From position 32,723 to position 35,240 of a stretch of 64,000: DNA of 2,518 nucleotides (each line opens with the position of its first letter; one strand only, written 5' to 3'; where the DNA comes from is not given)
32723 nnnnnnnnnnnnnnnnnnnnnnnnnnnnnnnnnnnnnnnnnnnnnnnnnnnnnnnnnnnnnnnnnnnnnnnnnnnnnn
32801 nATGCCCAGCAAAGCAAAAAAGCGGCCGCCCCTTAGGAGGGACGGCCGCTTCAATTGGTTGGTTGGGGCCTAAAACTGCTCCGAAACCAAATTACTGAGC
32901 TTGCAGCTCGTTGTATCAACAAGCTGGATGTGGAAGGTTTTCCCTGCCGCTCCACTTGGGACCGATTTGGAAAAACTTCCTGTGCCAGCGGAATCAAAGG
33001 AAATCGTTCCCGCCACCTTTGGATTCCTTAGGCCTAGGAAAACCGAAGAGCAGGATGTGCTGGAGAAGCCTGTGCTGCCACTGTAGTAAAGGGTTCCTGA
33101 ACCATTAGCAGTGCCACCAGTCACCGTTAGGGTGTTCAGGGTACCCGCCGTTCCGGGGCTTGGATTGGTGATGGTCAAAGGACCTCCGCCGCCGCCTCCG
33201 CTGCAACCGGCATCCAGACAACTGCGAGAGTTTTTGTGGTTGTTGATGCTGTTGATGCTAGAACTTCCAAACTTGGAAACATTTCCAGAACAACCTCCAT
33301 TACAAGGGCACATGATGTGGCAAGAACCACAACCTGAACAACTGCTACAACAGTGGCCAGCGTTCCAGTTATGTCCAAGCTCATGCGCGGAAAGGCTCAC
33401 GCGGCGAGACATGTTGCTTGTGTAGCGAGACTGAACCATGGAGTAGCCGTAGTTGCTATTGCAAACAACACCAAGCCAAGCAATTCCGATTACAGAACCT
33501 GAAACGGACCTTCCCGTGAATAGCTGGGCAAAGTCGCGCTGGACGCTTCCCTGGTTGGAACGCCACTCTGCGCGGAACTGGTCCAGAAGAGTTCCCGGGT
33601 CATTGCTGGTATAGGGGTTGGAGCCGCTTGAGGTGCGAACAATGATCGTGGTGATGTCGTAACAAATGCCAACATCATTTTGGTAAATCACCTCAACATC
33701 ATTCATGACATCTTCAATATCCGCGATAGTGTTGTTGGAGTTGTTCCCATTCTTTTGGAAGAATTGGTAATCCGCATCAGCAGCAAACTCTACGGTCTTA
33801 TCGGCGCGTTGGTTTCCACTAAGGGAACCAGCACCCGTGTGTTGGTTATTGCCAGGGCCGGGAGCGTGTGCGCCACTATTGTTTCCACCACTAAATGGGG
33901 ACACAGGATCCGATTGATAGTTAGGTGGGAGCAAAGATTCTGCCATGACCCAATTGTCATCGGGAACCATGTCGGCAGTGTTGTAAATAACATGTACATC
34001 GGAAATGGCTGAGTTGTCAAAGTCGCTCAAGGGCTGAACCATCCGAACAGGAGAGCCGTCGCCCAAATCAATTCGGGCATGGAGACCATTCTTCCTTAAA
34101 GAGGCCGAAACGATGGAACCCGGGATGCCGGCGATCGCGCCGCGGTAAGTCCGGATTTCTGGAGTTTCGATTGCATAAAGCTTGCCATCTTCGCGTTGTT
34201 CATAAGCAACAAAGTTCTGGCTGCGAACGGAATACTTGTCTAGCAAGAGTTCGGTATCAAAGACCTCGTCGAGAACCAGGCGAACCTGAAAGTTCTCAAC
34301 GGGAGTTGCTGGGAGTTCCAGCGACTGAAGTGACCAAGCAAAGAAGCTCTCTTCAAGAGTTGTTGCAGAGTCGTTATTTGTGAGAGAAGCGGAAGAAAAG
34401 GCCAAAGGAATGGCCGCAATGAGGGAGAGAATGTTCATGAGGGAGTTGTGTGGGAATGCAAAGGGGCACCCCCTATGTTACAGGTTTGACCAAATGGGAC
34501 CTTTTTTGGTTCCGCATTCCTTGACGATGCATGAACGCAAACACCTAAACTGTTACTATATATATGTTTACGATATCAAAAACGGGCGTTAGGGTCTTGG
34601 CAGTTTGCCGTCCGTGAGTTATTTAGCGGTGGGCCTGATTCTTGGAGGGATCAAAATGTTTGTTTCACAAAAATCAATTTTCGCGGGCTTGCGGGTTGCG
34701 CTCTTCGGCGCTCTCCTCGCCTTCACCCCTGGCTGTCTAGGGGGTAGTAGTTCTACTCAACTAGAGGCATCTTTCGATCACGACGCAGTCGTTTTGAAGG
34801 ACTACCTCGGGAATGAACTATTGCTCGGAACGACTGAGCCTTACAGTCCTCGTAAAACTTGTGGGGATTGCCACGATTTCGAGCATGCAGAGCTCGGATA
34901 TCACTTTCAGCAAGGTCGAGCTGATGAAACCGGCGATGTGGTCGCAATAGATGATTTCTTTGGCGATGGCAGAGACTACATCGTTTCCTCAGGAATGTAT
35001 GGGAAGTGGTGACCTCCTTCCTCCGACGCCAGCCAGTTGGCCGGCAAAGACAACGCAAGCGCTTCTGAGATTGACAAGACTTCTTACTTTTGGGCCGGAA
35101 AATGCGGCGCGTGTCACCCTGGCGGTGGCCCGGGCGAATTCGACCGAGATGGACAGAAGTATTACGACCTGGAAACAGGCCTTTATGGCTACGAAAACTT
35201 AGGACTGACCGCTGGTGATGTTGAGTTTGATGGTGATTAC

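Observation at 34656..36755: A single in-frame UGA joins two ORFs into an octahaem cytochrome lipoprotein: candidate selenocysteine multihaem cytochrome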

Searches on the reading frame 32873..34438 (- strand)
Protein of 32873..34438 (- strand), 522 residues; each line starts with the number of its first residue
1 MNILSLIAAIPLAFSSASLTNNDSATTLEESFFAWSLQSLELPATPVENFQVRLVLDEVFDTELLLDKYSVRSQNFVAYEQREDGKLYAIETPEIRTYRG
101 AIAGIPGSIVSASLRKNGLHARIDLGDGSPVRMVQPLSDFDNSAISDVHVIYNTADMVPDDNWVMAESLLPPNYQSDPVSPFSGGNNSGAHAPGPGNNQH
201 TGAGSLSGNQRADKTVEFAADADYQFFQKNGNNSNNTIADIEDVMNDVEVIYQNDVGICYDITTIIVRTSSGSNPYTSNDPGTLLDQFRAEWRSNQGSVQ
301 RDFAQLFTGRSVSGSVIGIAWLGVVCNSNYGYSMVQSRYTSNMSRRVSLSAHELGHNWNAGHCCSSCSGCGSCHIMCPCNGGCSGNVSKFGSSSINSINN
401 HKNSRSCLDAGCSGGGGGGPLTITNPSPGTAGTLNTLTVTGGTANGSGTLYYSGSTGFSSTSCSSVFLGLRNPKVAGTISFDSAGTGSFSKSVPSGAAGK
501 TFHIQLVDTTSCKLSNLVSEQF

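Call 53: search_protein_families(library=pfam, proteins=[window:32873-34438:-], max_evalue=0.01)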
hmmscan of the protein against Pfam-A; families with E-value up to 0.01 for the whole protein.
window:32873-34438:- (522 aa): 5 families
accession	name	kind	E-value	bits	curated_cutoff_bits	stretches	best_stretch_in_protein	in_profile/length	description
PF13688.12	Reprolysin_5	-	4.8e-22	79.6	27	1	213-383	2-182/196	Metallo-peptidase family M12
PF13582.12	Reprolysin_3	-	1.3e-17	64.9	22.4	1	239-362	2-122/123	Metallo-peptidase family M12B Reprolysin-like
PF13583.11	Reprolysin_4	-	1.6e-14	54.5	22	1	214-381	3-169/203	Metallo-peptidase family M12B Reprolysin-like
PF01421.25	Reprolysin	-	1.8e-13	51.4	20.8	1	219-407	6-195/200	Reprolysin (M12B) family zinc metalloprotease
PF13574.12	Reprolysin_2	-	4.7e-13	49.9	27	1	237-373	4-152/195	Metallo-peptidase family M12B Reprolysin-like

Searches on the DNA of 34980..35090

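Call 71: search_rna_families(source=window, start=34980, end=35090, threshold=evalue, max_evalue=10, show_alignments=3)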
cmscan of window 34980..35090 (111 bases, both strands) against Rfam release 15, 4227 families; matches with E-value up to 10: 2.
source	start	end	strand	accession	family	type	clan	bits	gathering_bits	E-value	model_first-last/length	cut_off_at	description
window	35014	35045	-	RF03128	L31-Coriobacteria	Cis-reg; leader;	CL00118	12.3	33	6.8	1-33/33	no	L31-Coriobacteria ribosomal protein leader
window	34980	35029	+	RF02509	PYLIS_2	Cis-reg;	-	12.1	36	1.3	43-100/100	5'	Pyrrolysine insertion sequence mtbB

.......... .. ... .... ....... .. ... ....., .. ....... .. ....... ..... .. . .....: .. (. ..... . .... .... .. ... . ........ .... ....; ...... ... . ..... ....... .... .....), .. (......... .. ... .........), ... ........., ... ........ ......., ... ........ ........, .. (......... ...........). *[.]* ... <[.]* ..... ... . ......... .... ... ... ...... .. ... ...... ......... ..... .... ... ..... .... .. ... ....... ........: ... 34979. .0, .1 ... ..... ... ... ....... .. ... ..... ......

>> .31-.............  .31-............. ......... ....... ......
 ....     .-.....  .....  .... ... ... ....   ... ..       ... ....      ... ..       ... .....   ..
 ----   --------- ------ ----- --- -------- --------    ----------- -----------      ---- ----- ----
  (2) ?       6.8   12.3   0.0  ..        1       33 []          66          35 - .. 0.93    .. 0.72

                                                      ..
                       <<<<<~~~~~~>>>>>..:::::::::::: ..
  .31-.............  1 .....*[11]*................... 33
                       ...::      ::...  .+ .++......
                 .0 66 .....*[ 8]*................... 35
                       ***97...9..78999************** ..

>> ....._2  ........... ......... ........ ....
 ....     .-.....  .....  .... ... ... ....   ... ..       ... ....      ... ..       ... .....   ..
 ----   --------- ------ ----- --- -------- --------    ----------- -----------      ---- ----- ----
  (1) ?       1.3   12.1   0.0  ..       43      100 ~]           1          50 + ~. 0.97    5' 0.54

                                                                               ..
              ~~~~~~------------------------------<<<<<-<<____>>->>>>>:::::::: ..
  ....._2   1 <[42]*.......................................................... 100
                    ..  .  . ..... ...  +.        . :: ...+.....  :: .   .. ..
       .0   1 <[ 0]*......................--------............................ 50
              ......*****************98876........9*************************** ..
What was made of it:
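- On Bacterial selenoprotein gene (UGA decoded as Sec): No curated Rfam model matches (call 71).
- No curated Rfam SECIS model matches (call 71).
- Tried and rejected: An E-value scan around the UGA gave only chance-level hits and no SECIS family (call 71).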
